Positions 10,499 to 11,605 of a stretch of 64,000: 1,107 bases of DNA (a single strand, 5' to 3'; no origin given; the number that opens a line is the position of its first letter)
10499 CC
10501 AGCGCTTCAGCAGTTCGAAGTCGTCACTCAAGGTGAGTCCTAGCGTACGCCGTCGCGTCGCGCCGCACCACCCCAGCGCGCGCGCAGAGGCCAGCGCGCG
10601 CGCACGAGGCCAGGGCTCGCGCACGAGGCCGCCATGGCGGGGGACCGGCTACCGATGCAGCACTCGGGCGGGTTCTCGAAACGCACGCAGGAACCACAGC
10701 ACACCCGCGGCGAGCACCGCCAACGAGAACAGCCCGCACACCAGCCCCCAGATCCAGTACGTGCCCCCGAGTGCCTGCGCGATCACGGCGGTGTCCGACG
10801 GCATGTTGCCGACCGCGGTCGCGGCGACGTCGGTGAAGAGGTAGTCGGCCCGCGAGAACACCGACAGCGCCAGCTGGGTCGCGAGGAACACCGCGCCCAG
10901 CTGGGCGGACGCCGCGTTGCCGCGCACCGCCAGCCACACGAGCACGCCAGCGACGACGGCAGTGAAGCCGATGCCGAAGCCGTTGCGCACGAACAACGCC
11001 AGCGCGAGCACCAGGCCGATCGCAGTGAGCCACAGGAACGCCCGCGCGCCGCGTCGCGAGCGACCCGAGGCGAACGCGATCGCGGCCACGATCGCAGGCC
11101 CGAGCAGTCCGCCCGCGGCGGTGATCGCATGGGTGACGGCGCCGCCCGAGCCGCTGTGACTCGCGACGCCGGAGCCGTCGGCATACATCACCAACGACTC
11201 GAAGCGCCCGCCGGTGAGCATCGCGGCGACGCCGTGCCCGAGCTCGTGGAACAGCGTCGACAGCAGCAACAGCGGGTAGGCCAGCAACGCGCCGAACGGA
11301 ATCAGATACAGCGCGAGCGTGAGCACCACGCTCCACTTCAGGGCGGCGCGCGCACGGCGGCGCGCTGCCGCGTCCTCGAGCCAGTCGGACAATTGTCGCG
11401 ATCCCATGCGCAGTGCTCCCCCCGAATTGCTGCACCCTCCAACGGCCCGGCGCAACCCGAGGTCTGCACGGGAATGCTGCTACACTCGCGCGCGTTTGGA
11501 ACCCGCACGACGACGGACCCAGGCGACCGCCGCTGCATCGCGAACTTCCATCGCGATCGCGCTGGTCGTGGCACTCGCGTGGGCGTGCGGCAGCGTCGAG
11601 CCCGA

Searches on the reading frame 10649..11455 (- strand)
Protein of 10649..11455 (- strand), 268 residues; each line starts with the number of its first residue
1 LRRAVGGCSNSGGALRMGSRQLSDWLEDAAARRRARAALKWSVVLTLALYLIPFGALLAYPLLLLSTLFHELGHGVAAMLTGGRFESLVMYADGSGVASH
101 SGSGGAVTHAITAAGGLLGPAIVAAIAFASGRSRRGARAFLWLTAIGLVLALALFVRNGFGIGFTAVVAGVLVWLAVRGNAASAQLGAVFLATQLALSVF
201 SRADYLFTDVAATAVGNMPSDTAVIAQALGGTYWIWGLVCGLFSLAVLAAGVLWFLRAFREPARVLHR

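Call 3: search_protein_families(library=pfam, proteins=[window:10649-11455:-], max_evalue=0.01)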
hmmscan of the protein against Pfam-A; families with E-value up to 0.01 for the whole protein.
window:10649-11455:- (268 aa): 1 family
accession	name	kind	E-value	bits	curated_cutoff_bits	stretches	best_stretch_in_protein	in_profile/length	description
PF13398.12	Peptidase_M50B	-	6.8e-36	124.3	26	1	43-251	4-201/201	Peptidase M50B-like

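Call 4: search_protein_families(library=ncbifam, proteins=[window:10649-11455:-], max_evalue=0.01)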
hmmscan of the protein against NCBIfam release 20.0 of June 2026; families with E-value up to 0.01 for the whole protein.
window:10649-11455:- (268 aa): 0 families

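Call 9: find_homologous_proteins(query=window:10652-11407:-)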
Query window:10652-11407:- (252 aa): 390 proteins with E <= 0.001 among 8000 candidates; the best 120 are listed.
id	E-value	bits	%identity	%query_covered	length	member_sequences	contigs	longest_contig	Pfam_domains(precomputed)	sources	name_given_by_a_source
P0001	5.0e-150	516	100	100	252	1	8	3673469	PF13398.13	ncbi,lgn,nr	ncbi:MAG: M50 family metallopeptidase [Deltaproteobacteria bacterium]|nr:M50 family metallopeptidase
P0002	5.6e-149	513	99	100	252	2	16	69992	PF13398.13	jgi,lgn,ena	jgi:hypothetical protein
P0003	8.2e-112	391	79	96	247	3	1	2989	PF13398.13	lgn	-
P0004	9.7e-109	381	78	96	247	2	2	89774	PF13398.13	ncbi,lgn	-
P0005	1.2e-102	361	72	96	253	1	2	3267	PF13398.13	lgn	-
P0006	7.0e-100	352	72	95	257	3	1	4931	PF13398.13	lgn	-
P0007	4.0e-98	346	71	94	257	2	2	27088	PF13398.13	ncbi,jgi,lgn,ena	-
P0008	1.5e-97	344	72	97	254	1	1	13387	PF13398.13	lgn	-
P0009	5.1e-97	342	71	95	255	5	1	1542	PF13398.13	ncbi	-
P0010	5.3e-96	339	71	95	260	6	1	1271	PF13398.13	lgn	-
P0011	1.8e-94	334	69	96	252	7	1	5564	PF13398.13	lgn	-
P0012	5.1e-93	329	68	96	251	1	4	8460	PF13398.13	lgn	-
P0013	8.1e-93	329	67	97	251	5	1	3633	PF13398.13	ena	-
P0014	1.6e-92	328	67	97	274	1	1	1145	PF13398.13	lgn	-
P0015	1.9e-92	327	70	96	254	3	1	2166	PF13398.13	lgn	-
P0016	8.7e-92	325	67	96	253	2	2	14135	PF13398.13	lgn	-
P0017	8.9e-92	325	67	96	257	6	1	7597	PF13398.13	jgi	jgi:hypothetical protein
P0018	1.1e-91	325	67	97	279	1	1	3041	PF13398.13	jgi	jgi:hypothetical protein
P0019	5.1e-91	323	68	96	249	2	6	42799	PF13398.13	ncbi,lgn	-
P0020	5.9e-91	323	66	96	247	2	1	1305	PF13398.13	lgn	-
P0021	7.7e-91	322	66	97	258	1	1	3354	PF13398.13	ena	-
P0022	1.1e-89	318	66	97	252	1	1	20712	PF13398.13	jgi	jgi:Peptidase M50B-like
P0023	1.5e-88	315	65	96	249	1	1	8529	PF13398.13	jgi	jgi:hypothetical protein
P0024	3.0e-88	314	65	96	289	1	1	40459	PF13398.13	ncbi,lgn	-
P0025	4.5e-88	313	67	96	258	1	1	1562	PF13398.13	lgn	-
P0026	7.2e-88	312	67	97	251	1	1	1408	PF13398.13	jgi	jgi:hypothetical protein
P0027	1.2e-83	299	66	96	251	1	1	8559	PF13398.13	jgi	jgi:hypothetical protein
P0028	2.5e-78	281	61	95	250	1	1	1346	PF13398.13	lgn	-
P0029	1.1e-75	273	57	96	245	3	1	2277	PF13398.13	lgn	-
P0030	2.9e-75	271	60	96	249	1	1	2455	PF13398.13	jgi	jgi:hypothetical protein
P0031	2.0e-74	268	57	96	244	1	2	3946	PF13398.13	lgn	-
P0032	6.7e-74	267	57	95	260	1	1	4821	PF13398.13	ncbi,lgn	-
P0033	9.8e-74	266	60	95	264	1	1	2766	PF13398.13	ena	-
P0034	1.3e-73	266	61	95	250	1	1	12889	PF13398.13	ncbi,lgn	ncbi:MAG: M50 family metallopeptidase [Myxococcota bacterium]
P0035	1.8e-73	265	59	95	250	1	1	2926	PF13398.13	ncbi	-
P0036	7.2e-73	263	56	96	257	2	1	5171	PF13398.13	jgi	jgi:hypothetical protein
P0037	1.6e-72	262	62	91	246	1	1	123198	PF13398.13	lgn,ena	-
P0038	3.1e-72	261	55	100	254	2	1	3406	PF13398.13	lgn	-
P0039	3.7e-72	261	55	99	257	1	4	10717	PF13398.13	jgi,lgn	jgi:hypothetical protein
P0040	4.1e-71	258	55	98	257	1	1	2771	PF13398.13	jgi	jgi:hypothetical protein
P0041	6.0e-71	257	55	98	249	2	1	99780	PF13398.13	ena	-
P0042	1.5e-70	256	57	94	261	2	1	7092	PF13398.13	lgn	-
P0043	2.4e-70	255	56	99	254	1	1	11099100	PF13398.13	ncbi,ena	-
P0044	1.1e-69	253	56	95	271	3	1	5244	PF13398.13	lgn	-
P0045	8.1e-69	250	55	96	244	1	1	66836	PF13398.13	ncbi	-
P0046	8.1e-67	244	55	96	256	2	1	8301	PF13398.13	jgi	jgi:hypothetical protein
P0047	8.5e-67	243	57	85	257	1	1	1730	PF13398.13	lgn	-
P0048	5.0e-66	241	57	90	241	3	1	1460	PF13398.13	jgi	jgi:hypothetical protein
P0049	1.3e-64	236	52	98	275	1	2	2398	PF13398.13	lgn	-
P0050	3.3e-64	235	49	96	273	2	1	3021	PF13398.13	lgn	-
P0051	3.6e-64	235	56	88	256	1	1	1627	PF13398.13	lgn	-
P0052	9.3e-64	234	56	88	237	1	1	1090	PF13398.13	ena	-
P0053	1.6e-63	233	52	93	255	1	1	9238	PF13398.13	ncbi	-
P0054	1.7e-63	233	51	91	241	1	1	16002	PF13398.13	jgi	jgi:hypothetical protein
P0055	3.0e-63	232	58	83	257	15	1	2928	PF13398.13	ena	-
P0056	6.4e-63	231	55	89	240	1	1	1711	PF13398.13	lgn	-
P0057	7.2e-63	231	56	94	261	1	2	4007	PF13398.13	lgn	-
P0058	8.1e-63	230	59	90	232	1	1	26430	PF13398.13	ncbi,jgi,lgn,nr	ncbi:MAG: M50 family peptidase [Acidobacteria bacterium]|nr:MAG: M50 family peptidase [Acidobacterio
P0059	1.2e-62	230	54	94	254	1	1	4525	PF13398.13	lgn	-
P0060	2.3e-62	229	57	91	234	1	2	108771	PF13398.13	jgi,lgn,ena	-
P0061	2.3e-62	229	54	96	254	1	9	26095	PF13398.13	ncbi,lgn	ncbi:MAG TPA: M50 family metallopeptidase [Nannocystis sp.]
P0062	3.1e-62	229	56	90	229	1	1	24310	PF13398.13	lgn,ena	-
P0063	6.7e-62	227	54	90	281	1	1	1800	PF13398.13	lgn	-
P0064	9.2e-62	227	56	90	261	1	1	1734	PF13398.13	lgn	-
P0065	9.2e-62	227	53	87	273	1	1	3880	PF13398.13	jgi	jgi:hypothetical protein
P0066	1.7e-61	226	56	91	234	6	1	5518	PF13398.13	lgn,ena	-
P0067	1.9e-61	226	57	90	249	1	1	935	PF13398.13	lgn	-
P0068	1.9e-61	226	53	90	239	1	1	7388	PF13398.13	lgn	-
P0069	3.9e-61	225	51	93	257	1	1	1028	PF13398.13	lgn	-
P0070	7.4e-61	224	56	90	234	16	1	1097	PF13398.13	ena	-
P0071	1.1e-60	223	53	98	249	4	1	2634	PF13398.13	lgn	-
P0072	3.7e-60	222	54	96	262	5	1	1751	PF13398.13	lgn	-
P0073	3.8e-60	222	54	89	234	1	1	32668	PF13398.13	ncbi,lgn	-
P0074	4.8e-60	221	56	90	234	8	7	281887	PF13398.13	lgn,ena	-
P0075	5.4e-60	221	50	97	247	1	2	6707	PF13398.13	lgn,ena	-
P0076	7.0e-60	221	53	94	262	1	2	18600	PF13398.13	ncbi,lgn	-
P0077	1.1e-59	220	52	91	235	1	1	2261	PF13398.13,PF02163.29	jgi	jgi:hypothetical protein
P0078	1.5e-59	220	56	86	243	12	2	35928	PF13398.13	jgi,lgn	jgi:hypothetical protein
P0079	2.1e-59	219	56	89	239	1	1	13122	PF13398.13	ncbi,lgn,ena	-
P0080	2.1e-59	219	52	94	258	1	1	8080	PF13398.13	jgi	jgi:hypothetical protein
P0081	2.2e-59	219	51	97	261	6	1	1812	PF13398.13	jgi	jgi:hypothetical protein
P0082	6.8e-59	218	56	90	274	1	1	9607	PF13398.13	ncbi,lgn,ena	-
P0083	7.0e-59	218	53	88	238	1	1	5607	PF13398.13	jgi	-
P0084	7.9e-59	217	57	86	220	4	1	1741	PF13398.13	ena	-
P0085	9.0e-59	217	53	98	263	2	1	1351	PF13398.13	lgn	-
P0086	1.8e-58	216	53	91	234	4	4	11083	PF13398.13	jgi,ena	-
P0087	1.9e-58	216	53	91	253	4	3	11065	PF13398.13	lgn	-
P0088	2.1e-58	216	56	90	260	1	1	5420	PF13398.13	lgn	-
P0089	2.4e-58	216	53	90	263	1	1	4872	PF13398.13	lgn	-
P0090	2.5e-58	216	57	87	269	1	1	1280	PF13398.13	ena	-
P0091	3.4e-58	215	54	91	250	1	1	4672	PF13398.13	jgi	-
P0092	3.7e-58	215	57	87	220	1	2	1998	PF13398.13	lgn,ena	-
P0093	3.9e-58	215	91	49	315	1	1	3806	PF02608.21,PF13398.13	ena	-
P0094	4.5e-58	215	53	94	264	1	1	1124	PF13398.13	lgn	-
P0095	4.9e-58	215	51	90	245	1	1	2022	PF13398.13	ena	-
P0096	6.3e-58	214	55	92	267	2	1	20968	PF13398.13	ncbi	-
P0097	7.4e-58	214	56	86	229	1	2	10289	PF13398.13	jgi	jgi:hypothetical protein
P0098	9.3e-58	214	55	90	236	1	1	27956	PF13398.13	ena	-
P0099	1.1e-57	214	54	90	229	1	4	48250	PF13398.13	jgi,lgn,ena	-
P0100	1.3e-57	213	49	95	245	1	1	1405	PF13398.13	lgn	-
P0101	1.5e-57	213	53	91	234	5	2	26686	PF13398.13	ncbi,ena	-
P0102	1.5e-57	213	52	88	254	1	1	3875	PF13398.13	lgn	-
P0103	2.2e-57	213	55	90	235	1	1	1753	PF13398.13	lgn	-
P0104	2.6e-57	212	55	91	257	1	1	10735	PF13398.13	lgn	-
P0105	3.6e-57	212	53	90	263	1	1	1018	PF13398.13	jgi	jgi:hypothetical protein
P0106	4.9e-57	212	49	94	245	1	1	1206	PF13398.13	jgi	jgi:hypothetical protein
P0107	6.8e-57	211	52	91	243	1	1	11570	PF13398.13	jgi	jgi:hypothetical protein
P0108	7.7e-57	211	55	90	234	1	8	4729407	PF13398.13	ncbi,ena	-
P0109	8.0e-57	211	49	90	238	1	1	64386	PF13398.13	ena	-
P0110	9.1e-57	211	57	89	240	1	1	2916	PF13398.13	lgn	-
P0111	9.6e-57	211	56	87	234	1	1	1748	PF13398.13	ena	-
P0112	1.0e-56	210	53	87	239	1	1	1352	PF13398.13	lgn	-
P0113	1.5e-56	210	55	90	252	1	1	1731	PF13398.13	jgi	jgi:hypothetical protein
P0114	1.5e-56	210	57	86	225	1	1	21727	PF13398.13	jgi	-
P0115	1.7e-56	210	49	95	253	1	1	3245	PF13398.13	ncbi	-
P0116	2.0e-56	210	53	87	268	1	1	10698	PF13398.13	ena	-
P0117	2.1e-56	209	47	96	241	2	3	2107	PF13398.13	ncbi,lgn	-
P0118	2.2e-56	209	54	88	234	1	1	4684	PF13398.13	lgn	-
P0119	2.3e-56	209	51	94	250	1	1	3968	PF13398.13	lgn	-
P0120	2.8e-56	209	52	86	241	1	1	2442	PF13398.13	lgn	-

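Call 10: find_encoding_contigs(protein=P0004, flank=7000, max_places=2)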
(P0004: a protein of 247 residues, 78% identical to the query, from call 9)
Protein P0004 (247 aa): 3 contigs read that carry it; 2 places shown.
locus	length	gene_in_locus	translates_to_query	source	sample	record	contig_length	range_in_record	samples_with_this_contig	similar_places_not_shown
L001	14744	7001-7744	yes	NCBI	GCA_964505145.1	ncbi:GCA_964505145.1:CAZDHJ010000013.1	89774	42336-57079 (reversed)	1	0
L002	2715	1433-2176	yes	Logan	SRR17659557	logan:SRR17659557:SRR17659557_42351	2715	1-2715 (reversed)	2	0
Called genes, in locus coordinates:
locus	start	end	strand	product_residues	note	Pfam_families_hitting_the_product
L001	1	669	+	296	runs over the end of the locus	-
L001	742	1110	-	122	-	-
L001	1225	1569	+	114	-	PF06155:GBBH-like_N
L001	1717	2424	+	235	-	PF00027:cNMP_binding, PF13545:HTH_Crp_2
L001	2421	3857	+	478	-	PF14684:Tricorn_C1 (faint), PF03572:Peptidase_S41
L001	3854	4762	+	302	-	-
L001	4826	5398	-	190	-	-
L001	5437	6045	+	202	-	-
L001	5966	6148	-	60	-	-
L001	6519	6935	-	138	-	-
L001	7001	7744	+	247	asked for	PF13398:Peptidase_M50B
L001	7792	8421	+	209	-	PF07638:Sigma70_ECF (weak), PF04542:Sigma70_r2, PF08281:Sigma70_r4_2, PF04545:Sigma70_r4 (weak)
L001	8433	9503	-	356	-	PF01547:SBP_bac_1, PF13416:SBP_bac_8, PF13531:SBP_bac_11, PF13343:SBP_bac_6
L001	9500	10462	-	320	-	PF00005:ABC_tran, PF13304:AAA_21 (faint), PF08402:TOBE_2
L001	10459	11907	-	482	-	PF00528:BPD_transp_1 (weak)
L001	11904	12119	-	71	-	-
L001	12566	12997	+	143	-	-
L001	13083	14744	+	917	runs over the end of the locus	PF00089:Trypsin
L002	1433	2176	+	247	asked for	PF13398:Peptidase_M50B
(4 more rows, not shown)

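Call 11: find_encoding_contigs(protein=P0019, flank=7000, max_places=2)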
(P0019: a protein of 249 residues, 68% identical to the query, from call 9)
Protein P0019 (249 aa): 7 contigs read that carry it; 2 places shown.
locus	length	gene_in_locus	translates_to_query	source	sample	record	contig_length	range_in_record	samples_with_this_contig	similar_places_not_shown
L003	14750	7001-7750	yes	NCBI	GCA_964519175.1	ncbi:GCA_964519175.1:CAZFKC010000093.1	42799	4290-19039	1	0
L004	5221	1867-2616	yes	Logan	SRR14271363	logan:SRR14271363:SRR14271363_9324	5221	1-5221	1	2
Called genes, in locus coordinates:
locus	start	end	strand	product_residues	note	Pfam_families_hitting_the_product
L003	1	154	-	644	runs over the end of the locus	-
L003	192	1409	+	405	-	PF13180:PDZ_2 (faint), PF17820:PDZ_6 (weak), PF03572:Peptidase_S41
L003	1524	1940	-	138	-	-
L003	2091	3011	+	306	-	-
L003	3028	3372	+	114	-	PF06155:GBBH-like_N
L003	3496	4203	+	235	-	PF00027:cNMP_binding, PF13545:HTH_Crp_2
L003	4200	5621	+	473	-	PF14684:Tricorn_C1 (weak), PF03572:Peptidase_S41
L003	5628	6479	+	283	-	-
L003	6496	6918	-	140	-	-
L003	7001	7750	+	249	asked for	PF13398:Peptidase_M50B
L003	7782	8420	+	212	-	PF07638:Sigma70_ECF (weak), PF04542:Sigma70_r2 (weak), PF08281:Sigma70_r4_2, PF04545:Sigma70_r4 (weak)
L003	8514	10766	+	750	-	PF00069:Pkinase, PF07714:PK_Tyr_Ser-Thr, PF07719:TPR_2 (faint), PF12895:ANAPC3 (weak), PF13432:TPR_16 (weak), PF13424:TPR_12 (weak), PF13432:TPR_16, PF14559:TPR_19 (weak), +1 more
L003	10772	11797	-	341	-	PF13531:SBP_bac_11, PF13416:SBP_bac_8, PF01547:SBP_bac_1, PF13343:SBP_bac_6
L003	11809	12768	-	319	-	PF00005:ABC_tran, PF13304:AAA_21 (faint), PF08402:TOBE_2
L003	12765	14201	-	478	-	PF00528:BPD_transp_1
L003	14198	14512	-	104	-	-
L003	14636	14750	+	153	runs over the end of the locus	-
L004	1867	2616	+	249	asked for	PF13398:Peptidase_M50B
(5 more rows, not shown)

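Call 12: find_encoding_contigs(protein=P0043, flank=7000, max_places=2)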
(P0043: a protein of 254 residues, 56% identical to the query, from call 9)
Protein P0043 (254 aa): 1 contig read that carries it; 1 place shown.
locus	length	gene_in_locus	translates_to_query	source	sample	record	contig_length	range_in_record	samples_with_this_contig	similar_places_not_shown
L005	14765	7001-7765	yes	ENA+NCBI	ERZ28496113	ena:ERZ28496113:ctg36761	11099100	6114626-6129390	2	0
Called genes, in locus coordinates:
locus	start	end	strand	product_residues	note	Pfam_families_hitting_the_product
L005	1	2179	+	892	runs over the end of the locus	PF18465:Rieske_3, PF00384:Molybdopterin, PF01568:Molydop_binding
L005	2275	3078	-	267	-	-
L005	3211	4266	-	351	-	PF08450:SGL (weak)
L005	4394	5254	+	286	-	PF00126:HTH_1, PF03466:LysR_substrate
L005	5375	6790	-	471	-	PF01082:Cu2_monooxygen (weak)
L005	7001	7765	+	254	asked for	PF13398:Peptidase_M50B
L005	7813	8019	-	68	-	-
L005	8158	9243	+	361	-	PF13360:PQQ_2 (faint)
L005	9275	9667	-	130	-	PF01124:MAPEG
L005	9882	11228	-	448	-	PF00089:Trypsin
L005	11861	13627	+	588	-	-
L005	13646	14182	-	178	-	-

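Call 14: find_related_loci(query=A1, collection=genome_contigs, flank=6000)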
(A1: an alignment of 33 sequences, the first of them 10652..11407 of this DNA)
Query A1 (252 aa) in genome_contigs; peptide patterns used: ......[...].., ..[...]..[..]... (x = any residue, [..] = any of these).
600 stretches matched a pattern (row limit reached: there are more); 6 encode a relative of the query (tblastn E <= 1e-3); 6 distinct loci.
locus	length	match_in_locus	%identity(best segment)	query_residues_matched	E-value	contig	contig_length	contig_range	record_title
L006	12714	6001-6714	50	11-246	2e-60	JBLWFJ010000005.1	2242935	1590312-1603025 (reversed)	Nannocystaceae bacterium ST9 contig_2_pilon, whole genome shotgun sequence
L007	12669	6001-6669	54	17-243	4e-60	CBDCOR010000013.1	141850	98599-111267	MAG: Acidobacteriota bacterium isolate 12027c94-f6f4-4eaf-a87d-71b3b0204df9 genome assembly, contig: contig_13, whole ge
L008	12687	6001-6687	47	13-241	2e-56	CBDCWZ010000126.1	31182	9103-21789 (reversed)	MAG: Kofleriaceae bacterium isolate 90900d0d-9097-4981-b2eb-95014cb5dc38 genome assembly, contig: contig_126, whole geno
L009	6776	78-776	54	18-248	1e-55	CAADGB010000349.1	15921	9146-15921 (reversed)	uncultured delta proteobacterium isolate PRO4.fa.gz genome assembly, contig: k127_134781, whole genome shotgun sequence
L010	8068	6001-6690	50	17-247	1e-49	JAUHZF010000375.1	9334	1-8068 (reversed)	MAG: Polyangia bacterium isolate 4_bin.22 NODE_6135_length_9334_cov_1.036928, whole genome shotgun sequence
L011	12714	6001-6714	50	2-246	3e-59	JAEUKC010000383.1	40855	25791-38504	MAG: Myxococcales bacterium isolate new MAG-85 k141_1793858, whole genome shotgun sequence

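Call 17: find_encoding_contigs(protein=P0024, flank=7000, max_places=1)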
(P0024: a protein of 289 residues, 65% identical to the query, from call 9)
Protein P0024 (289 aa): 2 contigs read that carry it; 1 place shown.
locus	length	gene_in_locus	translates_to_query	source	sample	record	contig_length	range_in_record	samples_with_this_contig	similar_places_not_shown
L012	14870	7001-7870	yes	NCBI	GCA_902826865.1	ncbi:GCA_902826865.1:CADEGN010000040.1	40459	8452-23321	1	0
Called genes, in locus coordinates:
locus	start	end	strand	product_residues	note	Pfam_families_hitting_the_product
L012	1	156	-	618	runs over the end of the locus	-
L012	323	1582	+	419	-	PF13180:PDZ_2 (weak), PF17820:PDZ_6 (faint), PF03572:Peptidase_S41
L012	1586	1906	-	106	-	-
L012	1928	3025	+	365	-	-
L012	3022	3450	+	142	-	PF06155:GBBH-like_N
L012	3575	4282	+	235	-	PF00027:cNMP_binding, PF13545:HTH_Crp_2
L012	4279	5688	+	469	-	PF14684:Tricorn_C1 (weak), PF03572:Peptidase_S41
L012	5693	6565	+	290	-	-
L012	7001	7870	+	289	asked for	PF13398:Peptidase_M50B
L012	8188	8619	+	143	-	-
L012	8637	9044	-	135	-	PF01124:MAPEG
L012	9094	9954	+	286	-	PF03781:FGE-sulfatase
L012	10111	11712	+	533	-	-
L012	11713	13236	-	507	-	PF00953:Glycos_transf_4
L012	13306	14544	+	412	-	PF03721:UDPG_MGDP_dh_N, PF03446:NAD_binding_2 (weak), PF00984:UDPG_MGDP_dh, PF03720:UDPG_MGDP_dh_C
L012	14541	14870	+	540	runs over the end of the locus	PF16889:Hepar_II_III_N (weak), PF07940:Hepar_II_III_C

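Call 18: find_encoding_contigs(protein=P0037, flank=7000, max_places=1)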
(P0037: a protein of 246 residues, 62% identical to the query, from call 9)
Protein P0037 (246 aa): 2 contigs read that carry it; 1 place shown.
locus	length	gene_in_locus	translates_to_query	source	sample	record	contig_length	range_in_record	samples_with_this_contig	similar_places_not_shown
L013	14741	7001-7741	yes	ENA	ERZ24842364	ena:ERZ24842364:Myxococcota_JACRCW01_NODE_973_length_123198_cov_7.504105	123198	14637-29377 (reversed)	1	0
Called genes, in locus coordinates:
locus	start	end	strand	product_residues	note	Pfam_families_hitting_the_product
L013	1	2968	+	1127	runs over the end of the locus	PF00072:Response_reg, PF23649:FKBP15 (faint)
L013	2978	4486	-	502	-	PF16697:Yop-YscD_cpl, PF00498:FHA, PF00158:Sigma54_activat, PF13191:AAA_16 (weak), PF14532:Sigma54_activ_2, PF07728:AAA_5 (faint), PF25601:AAA_lid_14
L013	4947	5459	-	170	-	-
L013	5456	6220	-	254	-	PF00378:ECH_1, PF16113:ECH_2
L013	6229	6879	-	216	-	-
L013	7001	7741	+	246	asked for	PF13398:Peptidase_M50B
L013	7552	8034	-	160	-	-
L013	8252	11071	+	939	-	PF15780:ASH, PF22073:Cep192_D4, PF22544:HYDIN_VesB_CFA65-like_Ig (weak), PF11617:Cu-binding_MopE (faint)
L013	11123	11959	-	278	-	PF12852:Cupin_6, PF00165:HTH_AraC (weak), PF12833:HTH_18, PF00165:HTH_AraC (weak)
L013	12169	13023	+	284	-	PF05368:NmrA, PF13460:NAD_binding_10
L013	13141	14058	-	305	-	PF00682:HMGL-like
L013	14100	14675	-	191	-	-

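Call 19: find_encoding_contigs(protein=P0034, flank=7000, max_places=1)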
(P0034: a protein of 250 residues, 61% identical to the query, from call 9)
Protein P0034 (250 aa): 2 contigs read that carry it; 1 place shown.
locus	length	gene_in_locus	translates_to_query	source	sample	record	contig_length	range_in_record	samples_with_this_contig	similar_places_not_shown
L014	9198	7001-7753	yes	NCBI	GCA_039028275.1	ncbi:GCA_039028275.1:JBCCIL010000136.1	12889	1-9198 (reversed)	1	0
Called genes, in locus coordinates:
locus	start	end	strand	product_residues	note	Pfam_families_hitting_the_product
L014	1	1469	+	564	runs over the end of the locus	PF00378:ECH_1, PF16113:ECH_2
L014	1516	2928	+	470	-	PF05138:PaaA_PaaC (faint)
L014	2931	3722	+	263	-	PF05708:Peptidase_C92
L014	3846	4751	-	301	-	-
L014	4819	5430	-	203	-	PF04542:Sigma70_r2, PF08281:Sigma70_r4_2, PF04545:Sigma70_r4 (weak)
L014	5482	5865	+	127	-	PF00069:Pkinase (weak)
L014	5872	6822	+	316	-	PF00069:Pkinase, PF07714:PK_Tyr_Ser-Thr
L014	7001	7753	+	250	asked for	PF13398:Peptidase_M50B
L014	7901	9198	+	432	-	PF00069:Pkinase, PF07714:PK_Tyr_Ser-Thr, PF13620:CarboxypepD_reg (weak)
